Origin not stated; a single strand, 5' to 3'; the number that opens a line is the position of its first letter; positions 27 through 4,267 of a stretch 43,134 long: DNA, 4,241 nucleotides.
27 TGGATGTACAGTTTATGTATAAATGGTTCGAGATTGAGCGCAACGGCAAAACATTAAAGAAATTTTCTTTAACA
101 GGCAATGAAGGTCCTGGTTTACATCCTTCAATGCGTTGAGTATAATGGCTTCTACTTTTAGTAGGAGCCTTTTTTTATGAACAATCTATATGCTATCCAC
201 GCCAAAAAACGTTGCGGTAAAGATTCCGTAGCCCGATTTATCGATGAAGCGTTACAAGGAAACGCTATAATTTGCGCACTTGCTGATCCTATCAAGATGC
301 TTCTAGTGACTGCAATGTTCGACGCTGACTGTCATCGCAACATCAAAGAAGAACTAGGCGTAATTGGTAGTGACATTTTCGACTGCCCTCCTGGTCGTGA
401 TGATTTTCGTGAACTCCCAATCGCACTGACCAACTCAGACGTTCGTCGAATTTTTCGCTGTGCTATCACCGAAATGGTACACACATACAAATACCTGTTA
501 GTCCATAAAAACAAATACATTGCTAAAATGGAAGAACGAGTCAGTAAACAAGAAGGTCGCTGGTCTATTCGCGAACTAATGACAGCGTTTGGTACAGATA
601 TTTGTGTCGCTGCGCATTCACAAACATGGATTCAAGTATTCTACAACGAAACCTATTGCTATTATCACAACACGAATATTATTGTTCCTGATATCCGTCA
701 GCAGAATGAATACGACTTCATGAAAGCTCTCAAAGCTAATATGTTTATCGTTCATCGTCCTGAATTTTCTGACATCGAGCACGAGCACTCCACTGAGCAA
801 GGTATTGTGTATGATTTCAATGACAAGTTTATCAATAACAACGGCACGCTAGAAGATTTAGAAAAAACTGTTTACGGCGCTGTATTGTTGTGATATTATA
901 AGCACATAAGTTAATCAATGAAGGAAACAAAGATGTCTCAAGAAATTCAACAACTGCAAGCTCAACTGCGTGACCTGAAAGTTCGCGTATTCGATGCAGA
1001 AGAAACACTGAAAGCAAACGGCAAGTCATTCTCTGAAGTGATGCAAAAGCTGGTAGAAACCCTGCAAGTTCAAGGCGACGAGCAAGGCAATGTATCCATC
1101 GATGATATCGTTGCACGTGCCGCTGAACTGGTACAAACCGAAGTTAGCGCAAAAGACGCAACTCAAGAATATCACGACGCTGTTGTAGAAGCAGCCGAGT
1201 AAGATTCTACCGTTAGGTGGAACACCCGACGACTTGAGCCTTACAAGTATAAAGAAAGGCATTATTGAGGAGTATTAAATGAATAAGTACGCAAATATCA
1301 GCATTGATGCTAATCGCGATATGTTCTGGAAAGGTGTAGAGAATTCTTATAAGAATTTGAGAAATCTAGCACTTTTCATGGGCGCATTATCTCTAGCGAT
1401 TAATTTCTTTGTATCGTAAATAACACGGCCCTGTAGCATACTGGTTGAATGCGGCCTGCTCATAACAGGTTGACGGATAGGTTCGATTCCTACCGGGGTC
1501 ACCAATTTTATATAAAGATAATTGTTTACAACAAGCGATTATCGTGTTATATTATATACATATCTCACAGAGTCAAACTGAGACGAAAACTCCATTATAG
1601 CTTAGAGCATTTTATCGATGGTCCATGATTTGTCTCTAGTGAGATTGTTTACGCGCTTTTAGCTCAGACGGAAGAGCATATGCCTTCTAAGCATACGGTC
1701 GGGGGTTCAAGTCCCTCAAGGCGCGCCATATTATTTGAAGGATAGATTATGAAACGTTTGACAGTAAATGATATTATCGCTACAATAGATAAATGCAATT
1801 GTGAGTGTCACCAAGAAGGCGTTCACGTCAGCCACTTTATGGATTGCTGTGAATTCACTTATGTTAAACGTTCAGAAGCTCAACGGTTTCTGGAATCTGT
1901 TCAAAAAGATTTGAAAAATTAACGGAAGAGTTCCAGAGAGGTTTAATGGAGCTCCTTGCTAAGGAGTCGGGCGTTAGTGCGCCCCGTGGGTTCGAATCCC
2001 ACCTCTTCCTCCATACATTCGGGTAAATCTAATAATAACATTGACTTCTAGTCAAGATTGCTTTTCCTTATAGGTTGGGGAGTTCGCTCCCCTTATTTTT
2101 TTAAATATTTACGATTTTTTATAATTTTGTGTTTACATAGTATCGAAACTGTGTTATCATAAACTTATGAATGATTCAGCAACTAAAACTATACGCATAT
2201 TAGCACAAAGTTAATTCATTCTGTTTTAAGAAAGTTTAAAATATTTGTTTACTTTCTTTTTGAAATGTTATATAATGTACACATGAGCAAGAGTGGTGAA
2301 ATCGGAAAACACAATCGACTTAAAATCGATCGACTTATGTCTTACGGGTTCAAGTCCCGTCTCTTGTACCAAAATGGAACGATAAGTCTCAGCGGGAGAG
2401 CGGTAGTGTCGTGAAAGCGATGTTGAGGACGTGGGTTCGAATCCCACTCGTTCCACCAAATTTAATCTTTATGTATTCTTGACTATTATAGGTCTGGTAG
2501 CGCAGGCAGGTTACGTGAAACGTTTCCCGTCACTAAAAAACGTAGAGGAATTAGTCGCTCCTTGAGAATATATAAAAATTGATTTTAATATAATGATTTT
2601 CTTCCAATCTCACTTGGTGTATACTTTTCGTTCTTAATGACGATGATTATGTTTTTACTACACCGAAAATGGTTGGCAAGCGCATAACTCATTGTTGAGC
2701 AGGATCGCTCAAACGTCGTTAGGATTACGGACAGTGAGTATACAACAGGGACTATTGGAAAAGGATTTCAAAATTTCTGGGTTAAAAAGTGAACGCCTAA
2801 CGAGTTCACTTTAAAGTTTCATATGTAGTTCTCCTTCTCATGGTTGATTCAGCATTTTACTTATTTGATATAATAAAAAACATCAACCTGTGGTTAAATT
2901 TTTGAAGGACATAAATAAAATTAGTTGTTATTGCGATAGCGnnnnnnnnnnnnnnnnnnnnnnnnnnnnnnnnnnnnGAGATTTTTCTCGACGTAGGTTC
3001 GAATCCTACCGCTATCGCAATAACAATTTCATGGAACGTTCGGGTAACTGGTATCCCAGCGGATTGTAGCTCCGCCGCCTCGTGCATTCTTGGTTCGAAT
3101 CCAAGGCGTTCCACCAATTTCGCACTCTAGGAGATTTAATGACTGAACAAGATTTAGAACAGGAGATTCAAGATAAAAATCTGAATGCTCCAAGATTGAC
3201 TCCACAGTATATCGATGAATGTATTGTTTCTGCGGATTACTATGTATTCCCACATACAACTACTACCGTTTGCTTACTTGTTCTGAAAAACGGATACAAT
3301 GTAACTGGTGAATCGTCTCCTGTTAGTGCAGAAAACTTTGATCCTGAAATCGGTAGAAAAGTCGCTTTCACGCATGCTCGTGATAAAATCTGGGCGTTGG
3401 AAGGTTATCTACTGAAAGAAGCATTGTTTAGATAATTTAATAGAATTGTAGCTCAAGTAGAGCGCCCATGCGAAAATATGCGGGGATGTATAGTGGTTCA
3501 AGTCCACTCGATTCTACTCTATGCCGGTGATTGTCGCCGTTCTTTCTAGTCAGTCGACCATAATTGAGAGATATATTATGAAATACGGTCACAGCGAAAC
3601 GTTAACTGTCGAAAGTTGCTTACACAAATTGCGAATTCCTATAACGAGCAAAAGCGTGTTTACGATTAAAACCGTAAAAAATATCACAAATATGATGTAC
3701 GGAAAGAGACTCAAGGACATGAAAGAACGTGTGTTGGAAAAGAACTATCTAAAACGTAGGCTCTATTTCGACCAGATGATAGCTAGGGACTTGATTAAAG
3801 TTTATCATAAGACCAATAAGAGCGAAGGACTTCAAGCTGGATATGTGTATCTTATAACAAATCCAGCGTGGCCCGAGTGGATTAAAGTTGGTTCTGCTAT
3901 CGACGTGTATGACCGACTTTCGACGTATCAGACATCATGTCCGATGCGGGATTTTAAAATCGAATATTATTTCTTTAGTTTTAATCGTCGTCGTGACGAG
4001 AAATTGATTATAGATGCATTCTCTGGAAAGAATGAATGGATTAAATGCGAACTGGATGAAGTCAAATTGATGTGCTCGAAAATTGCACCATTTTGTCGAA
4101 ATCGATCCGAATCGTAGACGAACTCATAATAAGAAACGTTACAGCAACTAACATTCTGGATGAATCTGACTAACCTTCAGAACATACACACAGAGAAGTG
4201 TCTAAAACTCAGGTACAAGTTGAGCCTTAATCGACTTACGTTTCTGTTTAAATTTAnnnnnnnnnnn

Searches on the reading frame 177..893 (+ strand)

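Call 97: search_protein_families(library=phrogs, proteins=[window:177-893:+], max_evalue=1e-8)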
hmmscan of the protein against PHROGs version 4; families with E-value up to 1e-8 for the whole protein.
window:177-893:+ (238 aa): 1 family
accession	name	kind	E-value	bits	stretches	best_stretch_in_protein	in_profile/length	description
phrog_139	-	other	2.6e-32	113.6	1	1-234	82-258/342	deoxynucleoside monophosphate kinase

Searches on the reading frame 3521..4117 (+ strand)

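Call 97: search_protein_families(library=phrogs, proteins=[window:3521-4117:+], max_evalue=1e-8)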
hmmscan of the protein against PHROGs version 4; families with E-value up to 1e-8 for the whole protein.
window:3521-4117:+ (198 aa): 2 families
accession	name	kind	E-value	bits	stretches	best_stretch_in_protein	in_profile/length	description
phrog_5032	-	unknown function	6e-39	134.5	1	51-192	24-164/178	-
phrog_15085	-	unknown function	3.3e-12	47.7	1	106-154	3-52/103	-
